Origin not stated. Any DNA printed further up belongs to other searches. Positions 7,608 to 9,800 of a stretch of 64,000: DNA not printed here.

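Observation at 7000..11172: Compact mannoside-phosphorylase module: three GH130 modules (one membrane-anchored, one tandem-fused), a HAD phosphatase and a PMI-type cupin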

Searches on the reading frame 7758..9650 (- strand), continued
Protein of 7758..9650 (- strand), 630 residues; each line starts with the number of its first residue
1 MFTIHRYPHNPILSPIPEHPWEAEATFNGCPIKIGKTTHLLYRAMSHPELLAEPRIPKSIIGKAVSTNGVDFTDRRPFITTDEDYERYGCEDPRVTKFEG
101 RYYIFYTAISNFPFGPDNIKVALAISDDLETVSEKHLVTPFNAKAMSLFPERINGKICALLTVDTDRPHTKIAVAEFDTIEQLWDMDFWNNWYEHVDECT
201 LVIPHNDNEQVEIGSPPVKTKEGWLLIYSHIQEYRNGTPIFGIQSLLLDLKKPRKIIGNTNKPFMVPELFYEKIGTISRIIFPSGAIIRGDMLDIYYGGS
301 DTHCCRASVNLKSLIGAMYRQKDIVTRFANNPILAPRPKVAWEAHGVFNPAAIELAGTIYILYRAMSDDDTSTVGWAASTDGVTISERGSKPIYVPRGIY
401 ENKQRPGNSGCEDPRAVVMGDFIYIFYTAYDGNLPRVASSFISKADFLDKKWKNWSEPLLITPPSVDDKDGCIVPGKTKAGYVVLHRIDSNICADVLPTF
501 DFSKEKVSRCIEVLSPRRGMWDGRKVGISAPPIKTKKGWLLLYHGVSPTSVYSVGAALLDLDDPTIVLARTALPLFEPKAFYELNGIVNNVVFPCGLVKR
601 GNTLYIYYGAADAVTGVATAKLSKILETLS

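Call 62: predict_structure(alignment_id=A1)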
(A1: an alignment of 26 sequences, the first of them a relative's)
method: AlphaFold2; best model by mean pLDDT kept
length: 630 residues; sequences in the alignment: 26
mean_pLDDT: 92.9   pTM: 0.88
mean pLDDT of the five models: 92.9, 92.9, 92.1, 90.4, 90.4
residues with pLDDT >= 90: 515; 70-90: 109; 50-70: 6; < 50: 0
segments of 3 or more residues with pLDDT < 50: none
pLDDT, mean of each block of 10 residues (from residue 1): 92 93 95 94 92 88 92 95 93 96 96 89 97 96 95 97 91 96 96 95 90 96 96 89 97 94 93 91 95 96 96 89 86 95 93 95 92 95 95 87 74 91 92 86 96 93 88 89 94 94 91 94 92 93 94 96 93 94 92 93 96 95 93
secondary structure, 60 per line:
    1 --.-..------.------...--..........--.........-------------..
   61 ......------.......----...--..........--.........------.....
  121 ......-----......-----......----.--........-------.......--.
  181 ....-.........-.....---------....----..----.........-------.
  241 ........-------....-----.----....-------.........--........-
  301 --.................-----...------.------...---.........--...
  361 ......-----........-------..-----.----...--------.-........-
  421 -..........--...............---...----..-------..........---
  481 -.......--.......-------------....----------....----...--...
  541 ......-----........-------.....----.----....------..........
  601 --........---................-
elements in order: E25-34 E37-45 E59-66 E73-79 E89-98 E101-109 E119-126 E132-137 E143-148 E156-163 E171-177 H180-184 H186-194 H196-199 E210-213 E224-232 E240-248 E256-259 H270-273 E281-289 E292-299 E303-310 H311-319 E325-327 E347-355 E358-366 E372-379 E412-419 E422-431 E434-443 H444-448 E468-477 E482-488 E491-497 E511-514 E525-528 E533-535 E538-546 E552-559 E567-571 H581-584 E591-600 E603-610 E614-621 H622-629

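Call 65: fold_search(model_id=the predicted structure, library=pdb)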
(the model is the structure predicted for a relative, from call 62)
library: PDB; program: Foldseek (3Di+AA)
matches with E <= 10: 1070; with E <= 0.001: 478
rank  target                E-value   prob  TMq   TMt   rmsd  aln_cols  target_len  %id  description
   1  7fir_C                4.4e-26  1.00  0.42  0.86   2.7       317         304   34  The crystal structure of beta-1,2-mannobiose phosphorylase in complex with 1,4-mannobiose (released 2022-01-05)
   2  7fip_A                2.5e-25  1.00  0.42  0.85   3.1       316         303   34  The native structure of beta-1,2-mannobiose phosphorylase from Thermoanaerobacter sp. (released 2022-01-05)
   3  7fip_D                4.0e-25  1.00  0.42  0.86   3.1       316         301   34  The native structure of beta-1,2-mannobiose phosphorylase from Thermoanaerobacter sp. (released 2022-01-05)
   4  7fip_B                4.9e-25  1.00  0.42  0.86   3.1       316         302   34  The native structure of beta-1,2-mannobiose phosphorylase from Thermoanaerobacter sp. (released 2022-01-05)
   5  9gph_B                1.1e-24  1.00  0.43  0.89   2.4       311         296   33  Teth514_1788 1,2-beta-oligomannan phosphorylase in complex with mannose (-1) and phosphate (released 2025-09-17)
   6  9gph_A                1.2e-24  1.00  0.43  0.87   2.5       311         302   33  Teth514_1788 1,2-beta-oligomannan phosphorylase in complex with mannose (-1) and phosphate (released 2025-09-17)
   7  9fj8_A                2.6e-24  1.00  0.43  0.88   2.4       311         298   33  Teth514_1788 1,2-beta-oligomannan phosphorylase in complex with mannotetraose (released 2025-06-11)
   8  9fj8_B                2.9e-24  1.00  0.43  0.89   2.2       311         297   33  Teth514_1788 1,2-beta-oligomannan phosphorylase in complex with mannotetraose (released 2025-06-11)
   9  5b0q_A                4.9e-22  1.00  0.42  0.74   4.0       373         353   28  beta-1,2-Mannobiose phosphorylase from Listeria innocua - mannose complex (released 2015-12-02)
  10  5b0p_A                1.2e-21  1.00  0.41  0.73   4.0       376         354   28  Beta-1,2-Mannobiose phosphorylase from Listeria innocua - glycerol complex (released 2015-12-02)
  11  9eqq                  1.9e-21  1.00  0.43  0.76   4.0       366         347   28  Uhgb_MS mannoside synthase from an unknown human gut bacterium in complex with Mannose (released 2025-10-08)
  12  5b0p_B                2.1e-21  1.00  0.42  0.73   3.2       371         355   29  Beta-1,2-Mannobiose phosphorylase from Listeria innocua - glycerol complex (released 2015-12-02)
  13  9erg_B                8.0e-21  1.00  0.42  0.76   4.0       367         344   27  Uhgb_MS mannoside synthase from an unknown human gut bacterium in complex with Mannose-1-Phosphate (released 2025-10-08)
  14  1vkd_B                9.7e-21  1.00  0.42  0.79   3.5       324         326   28  Crystal structure of a predicted glycosidase (tm1225) from thermotoga maritima msb8 at 2.10 A resolution (released 2004-05-25)
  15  9erg_A                1.0e-20  1.00  0.42  0.75   3.9       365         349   28  Uhgb_MS mannoside synthase from an unknown human gut bacterium in complex with Mannose-1-Phosphate (released 2025-10-08)
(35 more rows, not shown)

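Call 74: find_encoding_contigs(protein=P0038, flank=6000, max_places=2)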
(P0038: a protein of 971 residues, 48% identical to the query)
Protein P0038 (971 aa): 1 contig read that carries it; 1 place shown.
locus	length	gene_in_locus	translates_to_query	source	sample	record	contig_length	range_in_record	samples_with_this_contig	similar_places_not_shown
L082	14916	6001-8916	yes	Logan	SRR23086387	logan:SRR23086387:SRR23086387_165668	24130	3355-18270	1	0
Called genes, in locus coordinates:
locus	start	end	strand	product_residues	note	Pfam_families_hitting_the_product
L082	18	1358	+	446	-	PF03721:UDPG_MGDP_dh_N, PF00984:UDPG_MGDP_dh, PF03720:UDPG_MGDP_dh_C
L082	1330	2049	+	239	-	PF17036:CBP_BcsS (weak)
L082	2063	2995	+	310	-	PF01073:3Beta_HSD, PF01370:Epimerase, PF04321:RmlD_sub_bind, PF16363:GDP_Man_Dehyd, PF07993:NAD_binding_4 (weak)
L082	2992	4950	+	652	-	PF00535:Glycos_transf_2, PF03552:Cellulose_synt (faint), PF13641:Glyco_tranf_2_3, PF13506:Glyco_transf_21, PF13632:Glyco_trans_2_3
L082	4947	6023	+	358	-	PF00483:NTP_transferase, PF12804:NTP_transf_3, PF22640:ManC_GMP_beta-helix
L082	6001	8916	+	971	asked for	PF04041:Glyco_hydro_130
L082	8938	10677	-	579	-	PF03485:Arg_tRNA_synt_N, PF00750:tRNA-synt_1d, PF05746:DALR_1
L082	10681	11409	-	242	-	PF01553:Acyltransferase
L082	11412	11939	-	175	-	PF04279:IspA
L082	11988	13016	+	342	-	PF00579:tRNA-synt_1b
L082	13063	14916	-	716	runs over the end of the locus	PF00912:Transgly, PF00905:Transpeptidase, PF06832:BiPBP_C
